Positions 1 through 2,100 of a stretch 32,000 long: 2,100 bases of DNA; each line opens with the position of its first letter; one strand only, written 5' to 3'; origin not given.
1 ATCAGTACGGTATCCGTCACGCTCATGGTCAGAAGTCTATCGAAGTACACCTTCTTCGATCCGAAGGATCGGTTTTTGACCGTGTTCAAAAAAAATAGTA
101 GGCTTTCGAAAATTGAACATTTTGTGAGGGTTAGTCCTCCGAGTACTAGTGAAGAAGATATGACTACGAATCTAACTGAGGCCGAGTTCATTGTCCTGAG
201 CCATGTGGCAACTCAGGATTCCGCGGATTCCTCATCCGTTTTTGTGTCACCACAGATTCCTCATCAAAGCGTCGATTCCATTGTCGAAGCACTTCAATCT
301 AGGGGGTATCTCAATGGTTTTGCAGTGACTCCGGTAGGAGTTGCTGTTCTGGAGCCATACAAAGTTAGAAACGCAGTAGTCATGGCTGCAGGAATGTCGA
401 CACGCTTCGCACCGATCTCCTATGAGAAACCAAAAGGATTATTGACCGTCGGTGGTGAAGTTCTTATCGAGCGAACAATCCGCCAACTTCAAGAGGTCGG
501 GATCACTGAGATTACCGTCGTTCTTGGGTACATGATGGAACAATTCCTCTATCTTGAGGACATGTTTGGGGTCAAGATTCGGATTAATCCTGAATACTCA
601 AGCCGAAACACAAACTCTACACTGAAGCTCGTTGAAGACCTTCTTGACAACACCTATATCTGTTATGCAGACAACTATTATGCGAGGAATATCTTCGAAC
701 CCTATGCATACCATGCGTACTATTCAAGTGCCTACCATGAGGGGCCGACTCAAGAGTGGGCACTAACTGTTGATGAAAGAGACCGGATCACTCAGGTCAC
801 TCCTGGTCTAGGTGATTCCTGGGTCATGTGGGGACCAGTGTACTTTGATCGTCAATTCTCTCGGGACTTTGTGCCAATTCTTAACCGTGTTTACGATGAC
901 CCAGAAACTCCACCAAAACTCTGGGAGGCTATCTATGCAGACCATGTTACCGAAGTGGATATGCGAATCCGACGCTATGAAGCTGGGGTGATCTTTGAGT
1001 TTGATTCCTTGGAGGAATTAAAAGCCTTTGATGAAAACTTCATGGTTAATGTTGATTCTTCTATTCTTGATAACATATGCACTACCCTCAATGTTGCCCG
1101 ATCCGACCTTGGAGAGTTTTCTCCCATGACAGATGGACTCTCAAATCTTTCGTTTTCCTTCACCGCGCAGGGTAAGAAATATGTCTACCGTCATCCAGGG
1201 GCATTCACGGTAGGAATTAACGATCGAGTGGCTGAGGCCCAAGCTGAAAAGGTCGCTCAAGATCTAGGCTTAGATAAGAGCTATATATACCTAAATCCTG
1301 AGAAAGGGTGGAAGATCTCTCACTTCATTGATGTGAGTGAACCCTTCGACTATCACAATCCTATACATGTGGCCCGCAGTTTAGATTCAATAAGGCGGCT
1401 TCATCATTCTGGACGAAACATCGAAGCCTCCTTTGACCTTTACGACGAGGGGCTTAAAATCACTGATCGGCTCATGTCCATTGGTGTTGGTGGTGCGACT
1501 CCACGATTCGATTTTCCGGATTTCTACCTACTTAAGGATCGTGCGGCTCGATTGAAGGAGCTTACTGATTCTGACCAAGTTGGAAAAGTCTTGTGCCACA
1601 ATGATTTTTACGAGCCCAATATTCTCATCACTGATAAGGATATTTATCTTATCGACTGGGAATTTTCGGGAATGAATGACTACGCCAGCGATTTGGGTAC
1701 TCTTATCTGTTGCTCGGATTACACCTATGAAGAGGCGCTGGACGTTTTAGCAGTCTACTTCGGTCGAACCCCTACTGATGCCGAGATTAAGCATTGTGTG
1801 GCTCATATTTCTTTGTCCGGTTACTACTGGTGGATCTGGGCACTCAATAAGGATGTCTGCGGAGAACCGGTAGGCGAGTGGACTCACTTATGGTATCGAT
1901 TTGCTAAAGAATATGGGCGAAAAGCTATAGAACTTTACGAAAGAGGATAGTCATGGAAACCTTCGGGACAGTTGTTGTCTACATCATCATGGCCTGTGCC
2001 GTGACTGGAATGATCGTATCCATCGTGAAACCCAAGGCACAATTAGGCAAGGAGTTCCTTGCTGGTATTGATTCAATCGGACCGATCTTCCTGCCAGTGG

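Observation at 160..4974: Two paralogous kinase-cytidylyltransferase fusions differ at the likely head-group pocket, suggesting two activated substrates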

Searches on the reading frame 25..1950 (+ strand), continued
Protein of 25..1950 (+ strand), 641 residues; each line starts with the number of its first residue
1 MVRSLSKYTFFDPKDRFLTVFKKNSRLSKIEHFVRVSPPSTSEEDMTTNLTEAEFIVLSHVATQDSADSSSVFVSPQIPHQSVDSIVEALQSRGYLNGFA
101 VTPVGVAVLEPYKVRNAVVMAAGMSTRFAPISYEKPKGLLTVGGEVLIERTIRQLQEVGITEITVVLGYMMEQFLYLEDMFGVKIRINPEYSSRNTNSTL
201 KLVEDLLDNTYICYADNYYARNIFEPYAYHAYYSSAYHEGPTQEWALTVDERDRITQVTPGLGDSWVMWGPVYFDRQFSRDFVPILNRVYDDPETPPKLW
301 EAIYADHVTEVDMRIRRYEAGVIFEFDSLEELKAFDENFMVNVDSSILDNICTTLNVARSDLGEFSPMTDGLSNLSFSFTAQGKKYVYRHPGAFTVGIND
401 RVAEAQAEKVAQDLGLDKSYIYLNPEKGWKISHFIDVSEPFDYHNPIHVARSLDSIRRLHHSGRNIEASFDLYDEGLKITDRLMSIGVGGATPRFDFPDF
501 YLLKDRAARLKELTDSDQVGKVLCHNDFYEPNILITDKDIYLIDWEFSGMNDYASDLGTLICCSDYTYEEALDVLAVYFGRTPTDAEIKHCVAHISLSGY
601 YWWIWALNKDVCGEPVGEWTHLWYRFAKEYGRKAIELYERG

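Call 66: list_cluster_members(proteins=[P0216, P0186, P0230, P0202, P0171, P0048, P0085, P0078, P0109, P0057])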
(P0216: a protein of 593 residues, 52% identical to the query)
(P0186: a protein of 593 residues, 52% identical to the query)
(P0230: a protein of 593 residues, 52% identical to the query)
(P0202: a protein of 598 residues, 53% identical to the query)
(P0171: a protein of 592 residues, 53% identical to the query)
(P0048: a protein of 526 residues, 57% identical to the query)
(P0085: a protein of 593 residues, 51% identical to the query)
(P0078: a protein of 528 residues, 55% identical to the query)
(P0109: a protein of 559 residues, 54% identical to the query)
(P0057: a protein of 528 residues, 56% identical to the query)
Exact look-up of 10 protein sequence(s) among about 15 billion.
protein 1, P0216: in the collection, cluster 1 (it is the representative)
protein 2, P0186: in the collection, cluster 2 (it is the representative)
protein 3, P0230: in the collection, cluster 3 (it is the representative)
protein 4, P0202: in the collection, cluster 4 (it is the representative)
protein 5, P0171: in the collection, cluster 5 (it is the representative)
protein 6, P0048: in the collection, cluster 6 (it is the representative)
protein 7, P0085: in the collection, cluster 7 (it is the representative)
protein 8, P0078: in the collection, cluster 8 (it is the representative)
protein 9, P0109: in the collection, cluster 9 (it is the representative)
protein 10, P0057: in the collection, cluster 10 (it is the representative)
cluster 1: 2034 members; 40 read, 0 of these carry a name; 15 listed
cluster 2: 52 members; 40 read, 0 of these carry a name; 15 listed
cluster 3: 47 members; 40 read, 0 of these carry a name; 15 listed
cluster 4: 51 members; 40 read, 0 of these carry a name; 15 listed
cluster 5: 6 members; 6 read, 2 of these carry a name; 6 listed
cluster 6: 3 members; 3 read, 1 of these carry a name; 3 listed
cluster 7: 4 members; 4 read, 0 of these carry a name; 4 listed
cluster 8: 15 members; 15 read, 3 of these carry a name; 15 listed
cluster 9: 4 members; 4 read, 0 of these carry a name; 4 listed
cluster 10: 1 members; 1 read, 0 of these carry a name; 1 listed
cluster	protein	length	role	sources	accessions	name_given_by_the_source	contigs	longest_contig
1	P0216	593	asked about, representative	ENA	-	-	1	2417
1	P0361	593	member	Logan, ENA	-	-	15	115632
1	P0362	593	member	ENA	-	-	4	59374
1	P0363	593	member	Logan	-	-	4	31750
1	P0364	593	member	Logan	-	-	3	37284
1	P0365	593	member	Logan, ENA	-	-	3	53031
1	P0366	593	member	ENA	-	-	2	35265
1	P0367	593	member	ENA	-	-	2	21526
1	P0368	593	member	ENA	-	-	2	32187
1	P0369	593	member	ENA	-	-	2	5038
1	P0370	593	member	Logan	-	-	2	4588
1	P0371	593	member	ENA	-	-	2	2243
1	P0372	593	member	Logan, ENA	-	-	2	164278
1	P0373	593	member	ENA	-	-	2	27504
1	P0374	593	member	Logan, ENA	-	-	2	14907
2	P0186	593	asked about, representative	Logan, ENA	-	-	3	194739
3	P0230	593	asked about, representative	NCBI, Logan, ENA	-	-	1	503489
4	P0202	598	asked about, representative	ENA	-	-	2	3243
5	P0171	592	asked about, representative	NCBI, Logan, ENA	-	-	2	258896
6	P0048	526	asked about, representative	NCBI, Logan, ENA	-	-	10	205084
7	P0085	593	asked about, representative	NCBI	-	-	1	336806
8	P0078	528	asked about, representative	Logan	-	-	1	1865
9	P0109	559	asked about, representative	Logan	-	-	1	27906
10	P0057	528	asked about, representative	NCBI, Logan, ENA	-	-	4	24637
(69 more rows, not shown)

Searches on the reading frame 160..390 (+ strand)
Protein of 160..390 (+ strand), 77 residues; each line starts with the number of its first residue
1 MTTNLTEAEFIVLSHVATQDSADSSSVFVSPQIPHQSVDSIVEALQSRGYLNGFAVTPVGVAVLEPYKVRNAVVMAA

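Call 87: search_protein_families(library=pfam, proteins=[window:160-390:+], max_evalue=5)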
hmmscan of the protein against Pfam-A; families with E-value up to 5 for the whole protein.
window:160-390:+ (77 aa): 3 families
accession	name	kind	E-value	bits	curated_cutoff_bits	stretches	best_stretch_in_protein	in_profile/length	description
PF01978.25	TrmB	-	0.025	14.8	25.6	1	4-52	5-53/68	Sugar-specific transcriptional regulator TrmB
PF24409.1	wHTH-PRTase_assc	-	0.064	13.7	27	1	32-73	22-64/83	wHTH-PRTase associated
PF12494.13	DUF3695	-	0.19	12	27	1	13-44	19-50/101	Protein of unknown function (DUF3695)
